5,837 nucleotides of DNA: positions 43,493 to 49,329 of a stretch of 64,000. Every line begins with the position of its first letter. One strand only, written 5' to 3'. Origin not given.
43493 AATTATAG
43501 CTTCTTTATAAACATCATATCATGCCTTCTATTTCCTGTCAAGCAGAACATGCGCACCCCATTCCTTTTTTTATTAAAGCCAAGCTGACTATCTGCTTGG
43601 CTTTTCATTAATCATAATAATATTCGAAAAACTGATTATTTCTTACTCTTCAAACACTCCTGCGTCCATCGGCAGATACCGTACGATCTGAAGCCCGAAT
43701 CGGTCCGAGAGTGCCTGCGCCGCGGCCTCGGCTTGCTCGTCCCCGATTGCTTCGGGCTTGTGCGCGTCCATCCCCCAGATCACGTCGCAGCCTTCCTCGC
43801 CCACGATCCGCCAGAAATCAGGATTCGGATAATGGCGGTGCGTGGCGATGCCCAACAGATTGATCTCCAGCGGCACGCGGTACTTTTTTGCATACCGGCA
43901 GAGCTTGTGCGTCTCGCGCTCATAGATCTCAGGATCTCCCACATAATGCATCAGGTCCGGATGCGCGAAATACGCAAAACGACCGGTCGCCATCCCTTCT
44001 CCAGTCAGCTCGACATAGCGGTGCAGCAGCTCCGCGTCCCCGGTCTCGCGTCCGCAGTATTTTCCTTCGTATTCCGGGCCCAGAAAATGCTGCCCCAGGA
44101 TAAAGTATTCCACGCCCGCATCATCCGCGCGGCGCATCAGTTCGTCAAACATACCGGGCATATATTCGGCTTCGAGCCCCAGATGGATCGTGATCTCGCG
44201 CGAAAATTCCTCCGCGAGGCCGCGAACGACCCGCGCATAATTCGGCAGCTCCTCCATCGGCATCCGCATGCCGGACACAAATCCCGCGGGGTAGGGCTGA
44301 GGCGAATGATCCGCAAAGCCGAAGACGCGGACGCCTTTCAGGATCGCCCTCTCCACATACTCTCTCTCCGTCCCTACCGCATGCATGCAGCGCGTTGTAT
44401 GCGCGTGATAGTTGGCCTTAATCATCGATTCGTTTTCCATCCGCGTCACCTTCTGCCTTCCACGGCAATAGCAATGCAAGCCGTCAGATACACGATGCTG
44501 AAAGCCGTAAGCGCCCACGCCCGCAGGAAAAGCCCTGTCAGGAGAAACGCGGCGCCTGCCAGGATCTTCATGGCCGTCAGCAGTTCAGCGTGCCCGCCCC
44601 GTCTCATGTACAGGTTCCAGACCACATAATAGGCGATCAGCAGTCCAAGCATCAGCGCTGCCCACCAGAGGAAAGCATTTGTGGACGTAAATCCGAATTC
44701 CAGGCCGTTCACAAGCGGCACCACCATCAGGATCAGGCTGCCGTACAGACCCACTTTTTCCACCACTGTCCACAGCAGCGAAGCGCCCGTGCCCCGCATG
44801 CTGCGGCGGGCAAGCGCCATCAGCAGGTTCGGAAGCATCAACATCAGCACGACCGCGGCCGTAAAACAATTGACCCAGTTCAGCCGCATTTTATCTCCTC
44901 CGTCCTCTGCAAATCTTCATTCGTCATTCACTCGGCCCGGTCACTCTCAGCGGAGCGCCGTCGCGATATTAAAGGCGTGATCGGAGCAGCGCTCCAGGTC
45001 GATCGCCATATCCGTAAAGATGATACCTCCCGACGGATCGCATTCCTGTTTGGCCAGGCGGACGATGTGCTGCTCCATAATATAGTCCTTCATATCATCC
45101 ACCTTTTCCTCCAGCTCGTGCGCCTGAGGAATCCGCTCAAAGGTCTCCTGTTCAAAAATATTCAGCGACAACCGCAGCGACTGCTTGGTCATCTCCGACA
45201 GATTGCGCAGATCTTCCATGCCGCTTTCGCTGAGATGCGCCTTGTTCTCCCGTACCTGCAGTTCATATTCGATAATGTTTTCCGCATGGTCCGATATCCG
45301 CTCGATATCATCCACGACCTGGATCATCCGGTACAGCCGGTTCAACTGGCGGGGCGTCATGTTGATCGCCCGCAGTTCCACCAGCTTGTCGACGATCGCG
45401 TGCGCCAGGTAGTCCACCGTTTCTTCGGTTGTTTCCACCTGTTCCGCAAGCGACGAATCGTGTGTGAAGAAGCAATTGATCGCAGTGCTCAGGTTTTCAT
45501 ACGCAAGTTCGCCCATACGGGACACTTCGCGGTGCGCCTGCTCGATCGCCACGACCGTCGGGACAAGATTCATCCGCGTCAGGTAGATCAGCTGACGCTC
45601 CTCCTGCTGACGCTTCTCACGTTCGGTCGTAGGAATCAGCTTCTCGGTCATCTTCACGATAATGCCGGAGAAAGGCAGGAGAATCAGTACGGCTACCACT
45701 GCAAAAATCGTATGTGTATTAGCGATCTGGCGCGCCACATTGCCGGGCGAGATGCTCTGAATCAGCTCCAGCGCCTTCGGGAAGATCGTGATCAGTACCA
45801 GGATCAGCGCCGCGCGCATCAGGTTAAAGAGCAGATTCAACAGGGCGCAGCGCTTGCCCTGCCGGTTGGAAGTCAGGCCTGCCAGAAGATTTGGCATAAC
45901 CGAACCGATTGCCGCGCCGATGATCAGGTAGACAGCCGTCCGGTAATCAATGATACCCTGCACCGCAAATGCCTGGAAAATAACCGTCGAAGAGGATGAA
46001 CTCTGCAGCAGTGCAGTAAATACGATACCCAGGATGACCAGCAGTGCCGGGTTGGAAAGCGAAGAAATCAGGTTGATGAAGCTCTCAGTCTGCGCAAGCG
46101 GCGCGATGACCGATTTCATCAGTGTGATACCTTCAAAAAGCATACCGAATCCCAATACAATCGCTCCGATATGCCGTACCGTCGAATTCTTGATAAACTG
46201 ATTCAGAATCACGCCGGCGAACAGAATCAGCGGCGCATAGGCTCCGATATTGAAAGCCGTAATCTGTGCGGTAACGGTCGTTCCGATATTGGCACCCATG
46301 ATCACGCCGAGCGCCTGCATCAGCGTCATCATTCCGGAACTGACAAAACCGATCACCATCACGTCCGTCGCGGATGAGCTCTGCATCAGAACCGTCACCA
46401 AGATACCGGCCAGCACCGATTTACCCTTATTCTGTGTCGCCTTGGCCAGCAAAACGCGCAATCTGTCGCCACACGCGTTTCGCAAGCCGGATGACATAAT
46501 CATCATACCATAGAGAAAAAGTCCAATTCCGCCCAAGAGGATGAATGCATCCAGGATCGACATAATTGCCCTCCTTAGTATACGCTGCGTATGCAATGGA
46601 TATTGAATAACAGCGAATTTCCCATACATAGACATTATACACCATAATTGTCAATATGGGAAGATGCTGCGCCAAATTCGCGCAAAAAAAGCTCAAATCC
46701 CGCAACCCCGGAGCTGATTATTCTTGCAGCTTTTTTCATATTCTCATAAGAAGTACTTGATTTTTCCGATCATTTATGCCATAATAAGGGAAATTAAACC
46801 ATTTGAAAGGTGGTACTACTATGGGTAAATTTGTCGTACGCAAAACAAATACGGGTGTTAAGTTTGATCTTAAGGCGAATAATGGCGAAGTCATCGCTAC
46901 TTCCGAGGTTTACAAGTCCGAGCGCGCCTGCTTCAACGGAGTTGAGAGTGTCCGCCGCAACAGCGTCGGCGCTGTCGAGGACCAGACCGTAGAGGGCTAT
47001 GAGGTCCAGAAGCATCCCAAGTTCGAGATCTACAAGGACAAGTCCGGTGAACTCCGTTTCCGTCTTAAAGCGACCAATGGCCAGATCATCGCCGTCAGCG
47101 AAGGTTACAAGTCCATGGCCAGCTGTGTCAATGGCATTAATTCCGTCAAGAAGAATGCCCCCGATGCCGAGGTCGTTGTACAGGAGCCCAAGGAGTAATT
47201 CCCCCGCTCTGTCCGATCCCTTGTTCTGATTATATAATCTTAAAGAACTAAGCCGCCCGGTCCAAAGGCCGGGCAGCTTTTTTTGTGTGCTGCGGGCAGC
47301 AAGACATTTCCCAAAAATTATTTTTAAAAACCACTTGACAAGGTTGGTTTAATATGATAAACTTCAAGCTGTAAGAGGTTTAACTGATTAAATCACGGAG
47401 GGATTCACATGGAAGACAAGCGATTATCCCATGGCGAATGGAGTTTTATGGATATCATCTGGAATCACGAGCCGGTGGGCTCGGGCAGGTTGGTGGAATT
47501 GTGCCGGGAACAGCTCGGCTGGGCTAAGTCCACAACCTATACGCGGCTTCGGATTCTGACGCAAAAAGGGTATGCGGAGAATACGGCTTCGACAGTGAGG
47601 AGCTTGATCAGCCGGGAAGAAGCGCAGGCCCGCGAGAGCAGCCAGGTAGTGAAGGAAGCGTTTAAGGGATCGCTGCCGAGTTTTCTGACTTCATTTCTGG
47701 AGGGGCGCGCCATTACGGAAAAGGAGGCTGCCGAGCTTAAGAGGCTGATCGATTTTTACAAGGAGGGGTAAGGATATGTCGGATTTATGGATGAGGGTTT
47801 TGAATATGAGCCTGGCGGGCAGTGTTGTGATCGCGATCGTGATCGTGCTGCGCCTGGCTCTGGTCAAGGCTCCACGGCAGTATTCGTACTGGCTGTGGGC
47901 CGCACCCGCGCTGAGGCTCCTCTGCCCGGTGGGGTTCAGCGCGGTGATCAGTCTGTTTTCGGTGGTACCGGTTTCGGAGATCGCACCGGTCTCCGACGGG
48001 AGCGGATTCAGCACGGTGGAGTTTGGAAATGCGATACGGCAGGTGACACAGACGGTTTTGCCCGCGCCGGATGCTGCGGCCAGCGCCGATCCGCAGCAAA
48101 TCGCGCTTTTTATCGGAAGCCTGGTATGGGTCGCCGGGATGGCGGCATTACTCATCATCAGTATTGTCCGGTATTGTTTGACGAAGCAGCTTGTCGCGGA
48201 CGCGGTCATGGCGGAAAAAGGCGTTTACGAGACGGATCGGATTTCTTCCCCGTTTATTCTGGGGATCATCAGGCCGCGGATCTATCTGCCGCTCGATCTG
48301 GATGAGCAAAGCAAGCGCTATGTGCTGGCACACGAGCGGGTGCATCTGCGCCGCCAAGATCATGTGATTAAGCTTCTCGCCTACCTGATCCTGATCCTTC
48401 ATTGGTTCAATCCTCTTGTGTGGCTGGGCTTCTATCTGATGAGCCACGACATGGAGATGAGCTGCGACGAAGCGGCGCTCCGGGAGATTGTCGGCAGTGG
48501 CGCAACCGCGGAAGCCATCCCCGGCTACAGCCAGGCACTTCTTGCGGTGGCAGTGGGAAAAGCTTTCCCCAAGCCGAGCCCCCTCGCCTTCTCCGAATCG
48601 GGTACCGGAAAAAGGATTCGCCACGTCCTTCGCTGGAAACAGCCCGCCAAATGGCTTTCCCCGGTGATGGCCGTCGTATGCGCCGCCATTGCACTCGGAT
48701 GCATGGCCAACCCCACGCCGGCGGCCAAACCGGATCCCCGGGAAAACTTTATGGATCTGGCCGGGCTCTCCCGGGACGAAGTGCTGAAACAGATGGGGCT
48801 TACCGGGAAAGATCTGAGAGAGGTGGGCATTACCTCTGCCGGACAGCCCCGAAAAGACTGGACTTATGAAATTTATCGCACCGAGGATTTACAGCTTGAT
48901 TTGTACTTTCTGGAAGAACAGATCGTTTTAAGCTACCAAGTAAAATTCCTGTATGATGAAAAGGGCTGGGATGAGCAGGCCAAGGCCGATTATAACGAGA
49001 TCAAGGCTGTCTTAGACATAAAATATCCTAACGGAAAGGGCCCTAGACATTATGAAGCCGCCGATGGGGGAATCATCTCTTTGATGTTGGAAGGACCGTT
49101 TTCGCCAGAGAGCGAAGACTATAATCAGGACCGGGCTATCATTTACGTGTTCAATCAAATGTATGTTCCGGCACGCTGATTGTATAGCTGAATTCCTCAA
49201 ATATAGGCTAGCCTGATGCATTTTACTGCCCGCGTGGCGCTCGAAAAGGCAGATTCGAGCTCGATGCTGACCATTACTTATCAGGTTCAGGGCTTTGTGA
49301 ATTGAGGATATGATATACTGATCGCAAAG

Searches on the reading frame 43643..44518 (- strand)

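Call 12: search_protein_families(library=pfam, proteins=[window:43643-44518:-], max_evalue=0.001)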
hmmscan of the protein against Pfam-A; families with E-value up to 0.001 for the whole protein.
window:43643-44518:- (291 aa): 1 family
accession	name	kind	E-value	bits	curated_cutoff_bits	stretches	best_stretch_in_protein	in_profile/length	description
PF02811.25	PHP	-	1.7e-14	54.9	26.4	1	37-220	2-162/164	PHP domain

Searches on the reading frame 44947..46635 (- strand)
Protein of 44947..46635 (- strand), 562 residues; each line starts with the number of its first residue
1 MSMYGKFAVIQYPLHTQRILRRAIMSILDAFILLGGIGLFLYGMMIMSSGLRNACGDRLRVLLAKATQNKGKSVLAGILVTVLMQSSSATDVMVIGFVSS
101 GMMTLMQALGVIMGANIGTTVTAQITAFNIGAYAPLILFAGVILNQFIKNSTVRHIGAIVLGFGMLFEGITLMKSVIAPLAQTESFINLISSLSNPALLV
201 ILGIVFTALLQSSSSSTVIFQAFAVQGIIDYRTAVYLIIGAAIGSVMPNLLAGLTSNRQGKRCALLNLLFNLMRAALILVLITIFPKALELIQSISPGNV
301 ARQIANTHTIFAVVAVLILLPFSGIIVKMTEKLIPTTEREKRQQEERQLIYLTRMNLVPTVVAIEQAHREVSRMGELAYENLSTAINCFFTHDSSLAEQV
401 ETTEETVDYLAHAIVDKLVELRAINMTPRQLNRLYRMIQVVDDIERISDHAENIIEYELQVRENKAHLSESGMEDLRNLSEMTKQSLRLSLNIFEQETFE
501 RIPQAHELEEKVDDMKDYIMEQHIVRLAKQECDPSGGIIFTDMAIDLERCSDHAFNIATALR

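Call 25: search_protein_families(library=pfam, proteins=[window:44947-46635:-], max_evalue=0.001)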
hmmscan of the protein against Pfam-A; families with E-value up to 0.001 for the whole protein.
window:44947-46635:- (562 aa): 3 families
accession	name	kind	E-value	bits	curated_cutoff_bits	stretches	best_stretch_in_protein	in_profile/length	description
PF02690.20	Na_Pi_cotrans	-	1.1e-59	200.8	29.1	2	39-174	1-136/137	Na+/Pi-cotransporter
PF01895.24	PhoU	-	9.9e-32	109.6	23.5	2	371-456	1-87/89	PhoU domain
PF18984.5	DUF5717_N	-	0.00018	19.9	25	1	443-510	94-161/875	Family of unknown function (DUF5717)N-terminal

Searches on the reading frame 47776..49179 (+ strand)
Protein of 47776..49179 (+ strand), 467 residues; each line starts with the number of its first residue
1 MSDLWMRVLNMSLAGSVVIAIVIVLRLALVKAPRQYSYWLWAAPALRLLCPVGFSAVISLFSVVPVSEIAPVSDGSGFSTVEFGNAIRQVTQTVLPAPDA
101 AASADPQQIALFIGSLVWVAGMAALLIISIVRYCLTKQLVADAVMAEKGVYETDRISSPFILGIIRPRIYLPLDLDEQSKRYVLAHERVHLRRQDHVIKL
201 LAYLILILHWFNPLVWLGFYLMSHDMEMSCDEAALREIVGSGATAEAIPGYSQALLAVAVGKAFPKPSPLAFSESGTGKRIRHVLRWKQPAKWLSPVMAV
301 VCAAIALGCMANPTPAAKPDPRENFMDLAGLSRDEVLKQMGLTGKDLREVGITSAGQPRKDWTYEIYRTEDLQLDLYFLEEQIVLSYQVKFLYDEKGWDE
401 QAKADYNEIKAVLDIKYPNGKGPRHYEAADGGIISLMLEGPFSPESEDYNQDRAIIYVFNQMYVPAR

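Call 25: search_protein_families(library=pfam, proteins=[window:47776-49179:+], max_evalue=0.001)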
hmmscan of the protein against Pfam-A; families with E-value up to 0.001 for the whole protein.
window:47776-49179:+ (467 aa): 1 family
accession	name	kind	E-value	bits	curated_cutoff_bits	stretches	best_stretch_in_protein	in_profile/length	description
PF05569.17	Peptidase_M56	-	5.3e-47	160.9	31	1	8-271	3-283/296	BlaR1 peptidase M56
